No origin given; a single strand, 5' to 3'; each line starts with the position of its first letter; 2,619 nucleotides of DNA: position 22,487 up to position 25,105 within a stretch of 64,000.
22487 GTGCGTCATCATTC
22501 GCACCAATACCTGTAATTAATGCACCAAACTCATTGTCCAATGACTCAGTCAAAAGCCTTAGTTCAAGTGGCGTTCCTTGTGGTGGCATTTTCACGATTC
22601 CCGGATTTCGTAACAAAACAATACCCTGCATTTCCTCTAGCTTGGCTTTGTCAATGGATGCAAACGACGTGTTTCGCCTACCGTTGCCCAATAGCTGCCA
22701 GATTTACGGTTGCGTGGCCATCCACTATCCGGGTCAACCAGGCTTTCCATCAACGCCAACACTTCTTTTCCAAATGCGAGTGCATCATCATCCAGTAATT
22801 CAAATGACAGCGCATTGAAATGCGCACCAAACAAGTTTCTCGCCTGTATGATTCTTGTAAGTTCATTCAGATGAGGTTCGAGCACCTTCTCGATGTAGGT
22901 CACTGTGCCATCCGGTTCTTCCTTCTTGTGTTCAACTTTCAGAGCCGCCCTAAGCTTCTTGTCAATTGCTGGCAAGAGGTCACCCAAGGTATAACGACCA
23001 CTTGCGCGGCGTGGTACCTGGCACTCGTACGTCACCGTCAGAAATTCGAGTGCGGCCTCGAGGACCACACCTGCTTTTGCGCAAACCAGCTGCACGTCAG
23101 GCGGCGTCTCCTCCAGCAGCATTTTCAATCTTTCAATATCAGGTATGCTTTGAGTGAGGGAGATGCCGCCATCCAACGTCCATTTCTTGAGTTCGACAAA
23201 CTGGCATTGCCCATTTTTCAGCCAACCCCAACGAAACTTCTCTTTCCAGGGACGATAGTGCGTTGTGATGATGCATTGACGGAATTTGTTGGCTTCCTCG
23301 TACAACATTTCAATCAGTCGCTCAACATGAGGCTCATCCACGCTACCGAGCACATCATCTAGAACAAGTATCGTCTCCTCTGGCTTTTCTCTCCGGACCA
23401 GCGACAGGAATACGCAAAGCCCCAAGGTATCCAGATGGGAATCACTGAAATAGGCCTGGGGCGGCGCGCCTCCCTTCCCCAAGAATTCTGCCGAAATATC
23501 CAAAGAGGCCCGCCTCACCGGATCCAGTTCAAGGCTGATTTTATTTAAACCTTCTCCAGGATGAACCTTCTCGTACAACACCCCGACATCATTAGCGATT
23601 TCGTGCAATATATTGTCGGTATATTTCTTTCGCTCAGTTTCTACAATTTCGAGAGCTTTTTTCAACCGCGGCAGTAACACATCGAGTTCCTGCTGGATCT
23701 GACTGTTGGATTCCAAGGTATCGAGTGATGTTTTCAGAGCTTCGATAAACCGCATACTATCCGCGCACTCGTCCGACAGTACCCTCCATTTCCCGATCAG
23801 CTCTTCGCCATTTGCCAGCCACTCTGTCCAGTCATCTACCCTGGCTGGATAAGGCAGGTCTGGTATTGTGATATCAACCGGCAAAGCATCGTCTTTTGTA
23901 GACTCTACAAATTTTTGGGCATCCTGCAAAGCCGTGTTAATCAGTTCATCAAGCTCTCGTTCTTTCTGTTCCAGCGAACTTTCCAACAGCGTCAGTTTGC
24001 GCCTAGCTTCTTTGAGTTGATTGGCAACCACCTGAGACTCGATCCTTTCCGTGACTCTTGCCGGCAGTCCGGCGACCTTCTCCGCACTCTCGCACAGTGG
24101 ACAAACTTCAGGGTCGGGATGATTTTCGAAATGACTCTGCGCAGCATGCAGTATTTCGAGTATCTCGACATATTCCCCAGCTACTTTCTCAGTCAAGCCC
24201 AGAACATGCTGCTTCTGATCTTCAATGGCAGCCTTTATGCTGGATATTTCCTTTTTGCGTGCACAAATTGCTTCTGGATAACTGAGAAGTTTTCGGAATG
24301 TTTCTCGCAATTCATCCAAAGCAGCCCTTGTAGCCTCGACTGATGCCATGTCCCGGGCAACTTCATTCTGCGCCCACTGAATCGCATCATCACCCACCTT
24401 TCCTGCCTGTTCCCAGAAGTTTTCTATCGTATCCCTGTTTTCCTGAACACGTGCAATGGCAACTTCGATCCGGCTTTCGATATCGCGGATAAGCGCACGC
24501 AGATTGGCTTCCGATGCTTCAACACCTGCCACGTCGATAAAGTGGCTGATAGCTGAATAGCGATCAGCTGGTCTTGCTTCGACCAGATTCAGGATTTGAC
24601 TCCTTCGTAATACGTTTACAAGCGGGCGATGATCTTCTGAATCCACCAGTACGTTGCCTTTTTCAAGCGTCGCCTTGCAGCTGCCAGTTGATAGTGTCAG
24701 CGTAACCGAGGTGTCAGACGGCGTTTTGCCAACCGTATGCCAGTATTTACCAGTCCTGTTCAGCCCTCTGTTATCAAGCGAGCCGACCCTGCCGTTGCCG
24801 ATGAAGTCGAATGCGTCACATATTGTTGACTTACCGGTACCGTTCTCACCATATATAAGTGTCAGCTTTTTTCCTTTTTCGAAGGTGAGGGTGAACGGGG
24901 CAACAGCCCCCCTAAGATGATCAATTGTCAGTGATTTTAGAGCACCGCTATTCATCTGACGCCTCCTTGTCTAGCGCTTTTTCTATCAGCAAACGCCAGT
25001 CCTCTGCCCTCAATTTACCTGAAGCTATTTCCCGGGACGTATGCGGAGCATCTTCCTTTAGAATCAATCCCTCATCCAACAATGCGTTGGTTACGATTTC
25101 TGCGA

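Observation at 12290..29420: About 16-17 kb mosaic defence island with at least four stacked systems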

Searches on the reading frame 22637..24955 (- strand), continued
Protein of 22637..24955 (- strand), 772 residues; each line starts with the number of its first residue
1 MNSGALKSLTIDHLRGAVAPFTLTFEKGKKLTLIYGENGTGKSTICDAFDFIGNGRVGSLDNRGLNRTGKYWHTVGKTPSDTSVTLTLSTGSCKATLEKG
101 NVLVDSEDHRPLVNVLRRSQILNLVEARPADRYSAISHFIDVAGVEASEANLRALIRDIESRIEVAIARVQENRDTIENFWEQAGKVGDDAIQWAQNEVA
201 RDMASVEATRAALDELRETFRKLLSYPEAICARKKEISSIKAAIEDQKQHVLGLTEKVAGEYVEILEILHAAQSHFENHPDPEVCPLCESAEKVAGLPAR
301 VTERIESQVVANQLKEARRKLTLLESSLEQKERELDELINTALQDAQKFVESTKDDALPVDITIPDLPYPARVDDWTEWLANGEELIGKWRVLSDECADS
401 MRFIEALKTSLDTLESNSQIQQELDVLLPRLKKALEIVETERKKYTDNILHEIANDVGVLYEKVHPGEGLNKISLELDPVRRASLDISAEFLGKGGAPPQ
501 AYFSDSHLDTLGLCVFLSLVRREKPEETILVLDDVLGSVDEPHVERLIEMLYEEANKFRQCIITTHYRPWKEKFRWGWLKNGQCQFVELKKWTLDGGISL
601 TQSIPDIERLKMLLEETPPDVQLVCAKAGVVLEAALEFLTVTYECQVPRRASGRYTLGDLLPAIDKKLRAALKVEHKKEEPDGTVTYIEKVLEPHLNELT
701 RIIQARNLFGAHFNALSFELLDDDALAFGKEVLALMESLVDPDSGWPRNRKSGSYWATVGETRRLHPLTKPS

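Call 63: fold_search(model_id=the predicted structure, library=pdb)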
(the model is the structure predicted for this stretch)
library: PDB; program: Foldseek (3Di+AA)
matches with E <= 10: 1404; with E <= 0.001: 129
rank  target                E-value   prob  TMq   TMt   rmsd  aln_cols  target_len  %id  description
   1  7zr1_C                7.4e-12  1.00  0.28  0.27  50.7       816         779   14  Chaetomium thermophilum Mre11-Rad50-Nbs1 complex bound to ATPyS (composite structure) (released 2023-01-11)
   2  7zr1_D                1.7e-11  1.00  0.29  0.29  51.8       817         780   14  Chaetomium thermophilum Mre11-Rad50-Nbs1 complex bound to ATPyS (composite structure) (released 2023-01-11)
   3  5xei                  2.9e-11  1.00  0.33  0.46  18.6       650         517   16  Crystal structure of the Smc head domain with a coiled coil and joint derived from Pyrococcus yayanosii (released 2017-06-07)
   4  9hqx_B                8.9e-10  1.00  0.24  0.28  32.3       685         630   12  Salmonella enterica Lamassu LmuACB bound to DNA duplex (released 2025-10-01)
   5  7q2x_A                1.7e-09  1.00  0.29  0.49  24.0       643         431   12  Cryo-EM structure of clamped S.cerevisiae condensin-DNA complex (Form I) (released 2022-03-23)
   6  7nyw_B                2.1e-09  1.00  0.24  0.22  32.4       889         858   13  Cryo-EM structure of the MukBEF-MatP-DNA head module (released 2021-07-07)
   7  9a6c_A                2.8e-09  1.00  0.23  0.29  32.1       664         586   12  Integrative model of YYDD-YYDB by crosslinking MS and deep learning (released 2024-09-18)
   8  9f5w_B                3.1e-09  1.00  0.35  0.47  16.6       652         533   11  Human condensin II - M18BP1 complex (released 2025-07-02)
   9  9f5w_A                7.5e-09  1.00  0.35  0.49  17.6       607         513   13  Human condensin II - M18BP1 complex (released 2025-07-02)
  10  7qen_A                1.1e-08  1.00  0.30  0.46  20.9       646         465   12  S.c. Condensin core in DNA- and ATP-bound state (released 2022-06-15)
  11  9uxh_F                1.4e-08  1.00  0.29  0.33  32.5       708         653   12  type II Lamassu, LmuACB with DNA (released 2026-03-25)
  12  9bi4_D                2.1e-08  1.00  0.30  0.47  21.2       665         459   12  cryo EM structure of dsDNA bound Mre11-Rad50 complex (released 2025-01-15)
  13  8dk2_D                2.4e-08  1.00  0.24  0.25  23.5       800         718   11  CryoEM structure of Pseudomonas aeruginosa PA14 JetABC in an unclamped state trapped in ATP dependent dimeric form (released 2022-10-05)
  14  6qj1                  2.5e-08  1.00  0.29  0.51  36.2       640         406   12  Crystal structure of the C. thermophilum condensin Smc2 ATPase head (crystal from I) (released 2019-07-03)
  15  6wg3_A                2.8e-08  1.00  0.35  0.45  32.7       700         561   11  Cryo-EM structure of human Cohesin-NIPBL-DNA complex (released 2020-05-20)
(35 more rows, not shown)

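Call 95: search_protein_families(library=phrogs, proteins=[window:22637-24955:-], max_evalue=0.001)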
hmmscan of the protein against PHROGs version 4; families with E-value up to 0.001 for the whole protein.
window:22637-24955:- (772 aa): 3 families
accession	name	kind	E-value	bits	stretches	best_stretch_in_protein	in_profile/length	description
phrog_77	-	DNA, RNA and nucleotide metabolism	4.1e-17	63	2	156-447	500-777/967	SbcC-like subunit of palindrome specific endonuclease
phrog_3940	-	unknown function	2.6e-07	30.8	1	6-48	5-44/537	-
phrog_5836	-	unknown function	0.00023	20.3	0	27-53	46-72/1071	-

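Call 97: search_dna_similar(query=window:22637-24955:-, collection=plasmids, mode=protein, max_evalue=1e-20, max_rows=15)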
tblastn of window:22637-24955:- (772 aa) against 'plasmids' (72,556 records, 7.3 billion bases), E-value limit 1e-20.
Records with a match: 5; places in all: 5; records where one place covers at least 80% of the query: 5.
Best place of each record, by identity: <60% 5.
By first word of the organism name: Hymenobacter 4; Fibrella 1.
By predicted mobility (MOB-suite, as given by PLSDB): non-mobilizable 4; mobilizable 1.
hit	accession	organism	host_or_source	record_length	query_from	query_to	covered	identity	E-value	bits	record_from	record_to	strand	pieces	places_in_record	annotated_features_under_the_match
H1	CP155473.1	Fibrella sp. ES10-3-2-2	single cell,soil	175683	6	769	99%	31.3%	2e-96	336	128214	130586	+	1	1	AAA family ATPase | hypothetical protein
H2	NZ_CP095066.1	Hymenobacter volaticus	single cell,air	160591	6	745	96%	31.5%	3e-91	321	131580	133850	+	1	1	AAA family ATPase | hypothetical protein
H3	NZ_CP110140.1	Hymenobacter sp. YIM 151500-1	whole organism,soil sample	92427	6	752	97%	31.1%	4e-96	335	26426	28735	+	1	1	AAA family ATPase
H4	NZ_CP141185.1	Hymenobacter sp. GOD-10R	single cell,Crepidiastrum sonchifolium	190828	6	771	99%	30.0%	2e-97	340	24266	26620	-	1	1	AAA family ATPase | hypothetical protein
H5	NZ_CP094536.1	Hymenobacter monticola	Single cell,a pond on the Huanglong ...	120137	6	752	97%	30.3%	1e-90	320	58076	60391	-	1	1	AAA family ATPase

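Call 98: get_annotated_region(hit=H1, flank=8000)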
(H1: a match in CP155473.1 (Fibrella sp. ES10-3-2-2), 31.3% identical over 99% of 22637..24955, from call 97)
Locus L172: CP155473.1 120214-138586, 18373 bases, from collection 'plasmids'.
description: Fibrella sp. ES10-3-2-2 plasmid unnamed2, complete sequence
organism: Fibrella sp. ES10-3-2-2 (NCBI taxid 1834519)
taxonomy: Bacteria; Bacteroidota; Cytophagia; Cytophagales; Spirosomataceae; Fibrella; Fibrella sp. ES10-3-2-2
host: -; source: single cell,soil; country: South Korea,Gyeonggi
typing (MOB-suite, as given by PLSDB): non-mobilizable; replicon rep_cluster_1111
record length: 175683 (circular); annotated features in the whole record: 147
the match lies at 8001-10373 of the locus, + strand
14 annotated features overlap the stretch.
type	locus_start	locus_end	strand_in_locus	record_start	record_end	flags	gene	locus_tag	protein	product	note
CDS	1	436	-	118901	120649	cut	-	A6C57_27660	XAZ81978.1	RagB/SusD family nutrient uptake outer membrane protein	-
CDS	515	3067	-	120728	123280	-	-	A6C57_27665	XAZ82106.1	SusC/RagA family TonB-linked outer membrane protein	-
CDS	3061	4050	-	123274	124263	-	-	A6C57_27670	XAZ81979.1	carboxypeptidase-like regulatory domain-containing protein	-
CDS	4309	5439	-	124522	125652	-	-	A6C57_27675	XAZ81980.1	FecR family protein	-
CDS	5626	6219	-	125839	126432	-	-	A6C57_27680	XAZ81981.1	sigma-70 family RNA polymerase sigma factor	-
CDS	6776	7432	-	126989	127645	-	-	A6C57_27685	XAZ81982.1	recombinase family protein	-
CDS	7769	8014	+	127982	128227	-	-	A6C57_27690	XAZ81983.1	hypothetical protein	-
CDS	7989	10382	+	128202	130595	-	-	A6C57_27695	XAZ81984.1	AAA family ATPase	-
CDS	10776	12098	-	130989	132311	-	-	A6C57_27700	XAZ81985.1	patatin-like phospholipase family protein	-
CDS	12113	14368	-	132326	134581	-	-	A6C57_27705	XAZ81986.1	ThiF family adenylyltransferase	-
CDS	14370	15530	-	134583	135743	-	-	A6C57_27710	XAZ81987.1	cobyric acid synthase CobQ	-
CDS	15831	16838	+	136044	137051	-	-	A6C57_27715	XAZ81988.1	WYL domain-containing protein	-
CDS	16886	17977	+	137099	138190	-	-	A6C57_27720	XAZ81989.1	PDDEXK nuclease domain-containing protein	-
CDS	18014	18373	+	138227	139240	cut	-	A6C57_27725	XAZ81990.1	hypothetical protein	-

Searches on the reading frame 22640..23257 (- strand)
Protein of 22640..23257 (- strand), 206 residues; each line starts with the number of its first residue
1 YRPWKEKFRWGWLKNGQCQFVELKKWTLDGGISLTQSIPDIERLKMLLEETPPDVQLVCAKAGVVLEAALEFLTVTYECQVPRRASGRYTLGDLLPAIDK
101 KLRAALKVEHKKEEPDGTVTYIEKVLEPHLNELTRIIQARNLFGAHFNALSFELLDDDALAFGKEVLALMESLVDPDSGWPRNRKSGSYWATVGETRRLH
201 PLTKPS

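Call 59: search_protein_families(library=pfam, proteins=[window:22640-23257:-], max_evalue=1)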
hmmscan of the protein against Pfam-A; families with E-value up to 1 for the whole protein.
seq(206 aa): 0 families

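Call 76: predict_structure(alignment_id=A3)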
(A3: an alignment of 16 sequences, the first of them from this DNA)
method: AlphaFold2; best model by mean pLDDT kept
length: 205 residues; sequences in the alignment: 16
mean_pLDDT: 69.6   pTM: 0.72
mean pLDDT of the five models: 69.6, 68.3, 67.4, 63.6, 59.1
residues with pLDDT >= 90: 15; 70-90: 104; 50-70: 39; < 50: 47
segments of 3 or more residues with pLDDT < 50: 1-10, 12-16, 19-27, 29-36, 148-150, 182-193
pLDDT, mean of each block of 10 residues (from residue 1): 42 48 45 53 86 82 80 81 67 85 85 83 91 81 56 72 89 64 43 57 75
secondary structure, 60 per line:
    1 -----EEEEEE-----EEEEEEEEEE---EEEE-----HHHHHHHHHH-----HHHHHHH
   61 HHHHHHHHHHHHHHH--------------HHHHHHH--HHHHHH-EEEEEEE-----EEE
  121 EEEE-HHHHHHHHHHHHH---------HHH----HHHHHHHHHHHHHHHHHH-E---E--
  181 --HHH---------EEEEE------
elements in order: E6-11 E17-26 E30-33 H39-48 H54-75 H90-96 H99-104 E106-112 E118-124 H126-138 H155-172 E195-199

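Call 79: fold_search(model_id=the predicted structure, library=pdb)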
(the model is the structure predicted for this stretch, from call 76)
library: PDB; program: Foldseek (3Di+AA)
matches with E <= 10: 324; with E <= 0.001: 0
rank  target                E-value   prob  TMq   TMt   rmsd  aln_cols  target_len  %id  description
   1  4v8p_CM               2.0e-01  0.15  0.23  0.17  14.4       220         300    9  T.thermophila 60S ribosomal subunit in complex with initiation factor 6. (released 2014-07-09)
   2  4v8p_BM               2.5e-01  0.14  0.23  0.17  14.4       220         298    9  T.thermophila 60S ribosomal subunit in complex with initiation factor 6. (released 2014-07-09)
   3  8qhu_O                2.5e-01  0.11  0.21  0.17  19.3       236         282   11  CRYO-EM STRUCTURE OF LEISHMANIA MAJOR 80S RIBOSOME : LM32Cs1C1 snoRNA overexpression (released 2025-02-12)
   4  5e2q_A                2.5e-01  0.08  0.12  0.06  12.6       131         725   16  Structure of human DPP3 in complex with angiotensin-II (released 2016-04-13)
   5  9i78_6                3.8e-01  0.13  0.17  0.18  12.7       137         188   10  Cryo-EM structure of Chaetomium thermophilum ribosome-bound SND3 translocon (released 2025-11-12)
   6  2f4q                  4.0e-01  0.08  0.16  0.11  13.9       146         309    9  Crystal Structure of Deinococcus radiodurans topoisomerase IB (released 2005-12-27)
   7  8azw_h                4.8e-01  0.10  0.24  0.18  18.5       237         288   13  Cryo-EM structure of the plant 60S subunit (released 2023-06-07)
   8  8ysi                  6.1e-01  0.05  0.15  0.11  15.4       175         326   13  Crystal structure of the Deinococcus wulumuqiensis CD-NTase DwCdnB in complex with UTP (released 2025-01-29)
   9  3ldl_A                6.5e-01  0.05  0.16  0.10  21.4       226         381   12  Crystal structure of human GRP78 (70kDa heat shock protein 5 / BIP) ATPase domain in complex with ATP (released 2011-01-26)
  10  9h3g_BK               6.9e-01  0.07  0.21  0.17  18.9       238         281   12  Structure of the Arabidopsis thaliana 80S ribosome in complex with P- and E-site tRNAs and mRNA (released 2026-02-04)
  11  7oyc_D1               7.3e-01  0.06  0.22  0.17  18.8       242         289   11  Cryo-EM structure of the Xenopus egg 80S ribosome (released 2022-07-20)
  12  4v6w_CD               8.2e-01  0.08  0.24  0.18  16.9       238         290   12  Structure of the D. melanogaster 80S ribosome (released 2014-07-09)
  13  9uks_D                8.7e-01  0.03  0.17  0.04  20.4       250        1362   11  CryoEM structure of the T.thermophilus transcription initiation complex in the presence of Gp4A, -1 dA in the template (released 2025-10-22)
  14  9ult_D                9.2e-01  0.03  0.17  0.04  20.9       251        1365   11  CryoEM structure of the T.thermophilus transcription initiation complex bound to Up4A-C and UTP, -1 dA in the template (released 2025-10-22)
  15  8ysc                  9.8e-01  0.04  0.15  0.11  16.0       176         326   14  Crystal structure of the Deinococcus wulumuqiensis CD-NTase DwCdnB in complex with ATP (form 1) (released 2025-01-29)
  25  1wwp_A                1.5e+00  0.23  0.31  0.48   8.6       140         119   13  Crystal structure of ttk003001694 from Thermus Thermophilus HB8 (released 2005-07-12)
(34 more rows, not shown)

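Call 83: search_protein_families(library=padloc, proteins=[window:22640-23254:-], max_evalue=0.1)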
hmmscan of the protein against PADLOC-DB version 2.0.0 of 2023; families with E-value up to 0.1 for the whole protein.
seq(205 aa): 0 families
